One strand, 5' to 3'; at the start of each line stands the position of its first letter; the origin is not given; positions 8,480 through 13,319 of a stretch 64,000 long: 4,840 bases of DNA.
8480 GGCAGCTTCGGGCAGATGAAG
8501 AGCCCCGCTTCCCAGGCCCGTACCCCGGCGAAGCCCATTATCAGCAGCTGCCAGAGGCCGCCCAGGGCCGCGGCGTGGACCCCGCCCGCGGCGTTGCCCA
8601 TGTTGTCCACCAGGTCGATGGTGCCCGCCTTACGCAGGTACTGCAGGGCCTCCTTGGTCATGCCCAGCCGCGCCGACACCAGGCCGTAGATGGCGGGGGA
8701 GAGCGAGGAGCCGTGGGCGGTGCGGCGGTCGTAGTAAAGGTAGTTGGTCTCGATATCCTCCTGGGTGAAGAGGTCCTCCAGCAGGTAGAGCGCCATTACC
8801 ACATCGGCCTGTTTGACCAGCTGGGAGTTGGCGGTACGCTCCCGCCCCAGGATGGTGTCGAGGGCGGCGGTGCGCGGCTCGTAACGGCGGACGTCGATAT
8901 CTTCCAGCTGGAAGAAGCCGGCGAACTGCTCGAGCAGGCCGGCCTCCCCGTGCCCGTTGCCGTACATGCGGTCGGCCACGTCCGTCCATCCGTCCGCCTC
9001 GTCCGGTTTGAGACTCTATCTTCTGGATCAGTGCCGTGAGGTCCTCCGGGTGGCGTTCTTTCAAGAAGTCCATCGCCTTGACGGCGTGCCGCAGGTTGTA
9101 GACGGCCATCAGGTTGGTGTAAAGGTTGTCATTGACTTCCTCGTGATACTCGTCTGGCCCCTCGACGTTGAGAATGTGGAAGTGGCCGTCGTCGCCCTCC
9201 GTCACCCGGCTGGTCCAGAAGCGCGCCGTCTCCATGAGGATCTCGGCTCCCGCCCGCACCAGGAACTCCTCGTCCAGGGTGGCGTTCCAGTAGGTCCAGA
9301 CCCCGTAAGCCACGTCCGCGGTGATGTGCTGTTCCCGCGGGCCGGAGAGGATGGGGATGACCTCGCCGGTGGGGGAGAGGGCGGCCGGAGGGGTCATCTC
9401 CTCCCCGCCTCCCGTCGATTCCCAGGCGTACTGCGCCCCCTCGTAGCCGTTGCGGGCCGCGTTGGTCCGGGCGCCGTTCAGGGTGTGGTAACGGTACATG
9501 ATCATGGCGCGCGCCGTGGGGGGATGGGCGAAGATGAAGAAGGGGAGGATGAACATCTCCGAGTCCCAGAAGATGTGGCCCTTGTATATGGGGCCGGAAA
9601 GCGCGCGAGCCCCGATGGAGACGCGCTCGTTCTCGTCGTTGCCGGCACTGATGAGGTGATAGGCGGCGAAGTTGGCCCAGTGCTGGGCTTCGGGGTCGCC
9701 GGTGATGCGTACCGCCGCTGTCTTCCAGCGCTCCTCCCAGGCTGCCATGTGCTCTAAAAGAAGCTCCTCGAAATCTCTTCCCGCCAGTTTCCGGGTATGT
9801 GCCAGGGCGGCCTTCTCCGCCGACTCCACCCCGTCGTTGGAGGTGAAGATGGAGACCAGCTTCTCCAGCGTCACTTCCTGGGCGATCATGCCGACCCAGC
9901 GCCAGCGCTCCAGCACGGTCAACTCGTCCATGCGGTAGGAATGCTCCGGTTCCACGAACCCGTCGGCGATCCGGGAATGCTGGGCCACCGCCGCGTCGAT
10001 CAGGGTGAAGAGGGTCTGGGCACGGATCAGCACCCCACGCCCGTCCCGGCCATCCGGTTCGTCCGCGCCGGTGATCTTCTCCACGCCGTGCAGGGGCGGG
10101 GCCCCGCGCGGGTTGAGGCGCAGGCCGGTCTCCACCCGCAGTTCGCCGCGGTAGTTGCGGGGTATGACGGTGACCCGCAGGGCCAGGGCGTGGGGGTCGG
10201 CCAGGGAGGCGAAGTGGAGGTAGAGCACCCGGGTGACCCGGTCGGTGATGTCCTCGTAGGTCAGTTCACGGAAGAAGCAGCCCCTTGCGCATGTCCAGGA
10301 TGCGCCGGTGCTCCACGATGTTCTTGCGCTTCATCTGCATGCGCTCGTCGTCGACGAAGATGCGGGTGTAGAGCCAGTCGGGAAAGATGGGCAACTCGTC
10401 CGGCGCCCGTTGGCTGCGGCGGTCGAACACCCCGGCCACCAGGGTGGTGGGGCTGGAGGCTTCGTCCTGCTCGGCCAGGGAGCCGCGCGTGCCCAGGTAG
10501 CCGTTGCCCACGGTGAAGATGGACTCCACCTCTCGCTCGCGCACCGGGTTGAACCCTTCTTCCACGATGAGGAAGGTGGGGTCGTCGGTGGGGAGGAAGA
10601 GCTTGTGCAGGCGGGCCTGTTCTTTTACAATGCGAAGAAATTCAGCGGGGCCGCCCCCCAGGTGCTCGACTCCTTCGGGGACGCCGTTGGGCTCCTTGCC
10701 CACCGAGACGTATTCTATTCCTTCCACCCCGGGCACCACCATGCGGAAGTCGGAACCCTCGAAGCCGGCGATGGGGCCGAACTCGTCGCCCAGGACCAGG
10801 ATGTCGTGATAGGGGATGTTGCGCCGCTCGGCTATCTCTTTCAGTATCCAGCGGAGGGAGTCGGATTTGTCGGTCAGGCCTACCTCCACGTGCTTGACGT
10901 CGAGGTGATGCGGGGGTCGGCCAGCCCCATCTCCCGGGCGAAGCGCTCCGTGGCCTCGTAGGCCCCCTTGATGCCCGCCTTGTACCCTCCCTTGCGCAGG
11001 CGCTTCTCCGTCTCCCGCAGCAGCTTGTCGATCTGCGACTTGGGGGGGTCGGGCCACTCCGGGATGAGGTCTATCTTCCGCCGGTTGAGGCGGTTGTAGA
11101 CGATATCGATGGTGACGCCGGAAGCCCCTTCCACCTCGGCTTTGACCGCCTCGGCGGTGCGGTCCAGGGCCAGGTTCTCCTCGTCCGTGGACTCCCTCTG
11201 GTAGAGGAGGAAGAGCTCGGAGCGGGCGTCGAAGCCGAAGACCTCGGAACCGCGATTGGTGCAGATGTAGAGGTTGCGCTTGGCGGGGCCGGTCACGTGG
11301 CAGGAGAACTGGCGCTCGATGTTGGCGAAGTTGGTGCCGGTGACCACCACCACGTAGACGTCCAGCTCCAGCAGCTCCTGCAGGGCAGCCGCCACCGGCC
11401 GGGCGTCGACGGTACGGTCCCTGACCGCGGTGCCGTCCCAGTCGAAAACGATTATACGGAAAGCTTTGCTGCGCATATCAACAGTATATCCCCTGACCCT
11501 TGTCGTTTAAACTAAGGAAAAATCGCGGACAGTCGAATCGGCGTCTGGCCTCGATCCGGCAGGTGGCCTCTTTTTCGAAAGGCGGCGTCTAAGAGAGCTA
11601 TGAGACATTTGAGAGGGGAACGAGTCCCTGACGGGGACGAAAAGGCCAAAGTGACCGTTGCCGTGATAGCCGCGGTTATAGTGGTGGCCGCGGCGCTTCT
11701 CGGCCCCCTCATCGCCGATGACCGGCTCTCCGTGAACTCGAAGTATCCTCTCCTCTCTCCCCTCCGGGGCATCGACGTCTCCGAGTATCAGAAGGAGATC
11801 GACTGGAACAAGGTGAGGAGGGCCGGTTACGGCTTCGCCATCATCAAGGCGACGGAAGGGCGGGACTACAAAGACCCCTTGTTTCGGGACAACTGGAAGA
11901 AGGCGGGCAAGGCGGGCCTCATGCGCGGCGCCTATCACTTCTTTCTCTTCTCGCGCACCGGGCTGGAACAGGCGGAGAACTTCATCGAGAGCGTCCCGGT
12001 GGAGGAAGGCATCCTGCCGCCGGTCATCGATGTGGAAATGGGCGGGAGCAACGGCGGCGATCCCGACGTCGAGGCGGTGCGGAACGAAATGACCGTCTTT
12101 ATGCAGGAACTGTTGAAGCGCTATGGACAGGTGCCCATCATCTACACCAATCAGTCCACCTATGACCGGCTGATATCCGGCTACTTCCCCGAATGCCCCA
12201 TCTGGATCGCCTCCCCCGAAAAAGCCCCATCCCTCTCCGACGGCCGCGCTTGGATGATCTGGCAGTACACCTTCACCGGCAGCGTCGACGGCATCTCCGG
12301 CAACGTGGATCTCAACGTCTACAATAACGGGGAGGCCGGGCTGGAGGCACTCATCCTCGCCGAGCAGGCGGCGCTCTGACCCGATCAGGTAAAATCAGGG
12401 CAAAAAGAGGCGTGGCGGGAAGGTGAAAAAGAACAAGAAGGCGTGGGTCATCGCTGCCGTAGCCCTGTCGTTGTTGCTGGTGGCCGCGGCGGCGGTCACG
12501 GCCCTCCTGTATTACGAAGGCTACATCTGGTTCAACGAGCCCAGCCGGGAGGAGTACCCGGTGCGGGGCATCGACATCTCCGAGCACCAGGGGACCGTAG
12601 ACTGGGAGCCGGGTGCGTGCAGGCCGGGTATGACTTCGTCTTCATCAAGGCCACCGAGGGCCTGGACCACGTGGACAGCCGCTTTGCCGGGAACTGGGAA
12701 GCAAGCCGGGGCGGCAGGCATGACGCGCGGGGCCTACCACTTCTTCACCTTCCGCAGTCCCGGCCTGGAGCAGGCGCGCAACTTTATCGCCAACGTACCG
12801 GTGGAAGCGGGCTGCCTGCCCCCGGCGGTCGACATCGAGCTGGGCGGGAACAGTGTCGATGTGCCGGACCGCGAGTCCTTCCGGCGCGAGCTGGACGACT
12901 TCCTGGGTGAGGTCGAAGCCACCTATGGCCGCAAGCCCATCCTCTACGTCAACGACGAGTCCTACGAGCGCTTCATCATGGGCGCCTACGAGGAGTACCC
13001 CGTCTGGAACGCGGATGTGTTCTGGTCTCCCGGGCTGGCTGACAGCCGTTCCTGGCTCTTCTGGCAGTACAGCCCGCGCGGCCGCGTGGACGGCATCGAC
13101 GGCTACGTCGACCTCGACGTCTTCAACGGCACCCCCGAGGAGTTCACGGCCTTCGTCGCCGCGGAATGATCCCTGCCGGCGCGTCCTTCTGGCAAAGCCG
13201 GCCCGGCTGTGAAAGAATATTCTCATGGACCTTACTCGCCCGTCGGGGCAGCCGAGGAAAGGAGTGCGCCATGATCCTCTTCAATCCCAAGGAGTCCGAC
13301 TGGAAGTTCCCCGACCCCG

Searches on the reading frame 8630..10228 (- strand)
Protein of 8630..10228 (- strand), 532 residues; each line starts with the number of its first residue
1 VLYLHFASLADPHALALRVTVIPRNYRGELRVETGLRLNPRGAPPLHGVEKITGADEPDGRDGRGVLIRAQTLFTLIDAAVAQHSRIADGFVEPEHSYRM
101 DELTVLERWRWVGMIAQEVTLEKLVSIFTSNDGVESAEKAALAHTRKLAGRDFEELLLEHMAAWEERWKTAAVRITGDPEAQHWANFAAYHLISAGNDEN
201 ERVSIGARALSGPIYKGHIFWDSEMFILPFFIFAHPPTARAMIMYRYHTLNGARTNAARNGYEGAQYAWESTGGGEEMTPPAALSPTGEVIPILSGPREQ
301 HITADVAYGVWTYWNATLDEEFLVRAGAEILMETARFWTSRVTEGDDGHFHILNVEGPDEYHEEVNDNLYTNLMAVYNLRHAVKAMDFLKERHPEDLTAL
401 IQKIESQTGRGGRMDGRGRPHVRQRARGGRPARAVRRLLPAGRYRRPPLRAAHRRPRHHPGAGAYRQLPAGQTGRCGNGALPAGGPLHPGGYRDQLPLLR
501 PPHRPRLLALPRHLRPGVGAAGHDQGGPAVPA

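Call 9: search_protein_families(library=pfam, proteins=[window:8630-10228:-], max_evalue=0.001)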
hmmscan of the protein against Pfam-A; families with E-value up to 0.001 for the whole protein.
window:8630-10228:- (532 aa): 2 families
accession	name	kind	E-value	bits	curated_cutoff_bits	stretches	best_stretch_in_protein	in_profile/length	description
PF03632.21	Glyco_hydro_65m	-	4.7e-69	233.6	27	1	187-395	2-210/371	Glycosyl hydrolase family 65 central catalytic domain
PF03636.21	Glyco_hydro_65N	-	6.4e-09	36.3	26.6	1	5-130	124-232/233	Glycosyl hydrolase family 65, N-terminal domain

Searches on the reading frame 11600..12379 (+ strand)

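Call 36: search_protein_families(library=pfam, proteins=[window:11600-12379:+], max_evalue=0.001)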
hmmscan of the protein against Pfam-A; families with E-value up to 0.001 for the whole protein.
window:11600-12379:+ (259 aa): 1 family
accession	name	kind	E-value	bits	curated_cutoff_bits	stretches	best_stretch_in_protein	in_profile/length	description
PF01183.26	Glyco_hydro_25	-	7e-43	147.5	27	1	58-232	1-180/180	Glycosyl hydrolases family 25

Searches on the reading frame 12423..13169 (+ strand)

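Call 36: search_protein_families(library=pfam, proteins=[window:12423-13169:+], max_evalue=0.001)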
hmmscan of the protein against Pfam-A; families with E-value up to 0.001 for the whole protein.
window:12423-13169:+ (248 aa): 1 family
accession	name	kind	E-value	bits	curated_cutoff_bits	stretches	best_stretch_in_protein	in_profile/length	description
PF01183.26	Glyco_hydro_25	-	2.2e-22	80.7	27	1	50-225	1-180/180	Glycosyl hydrolases family 25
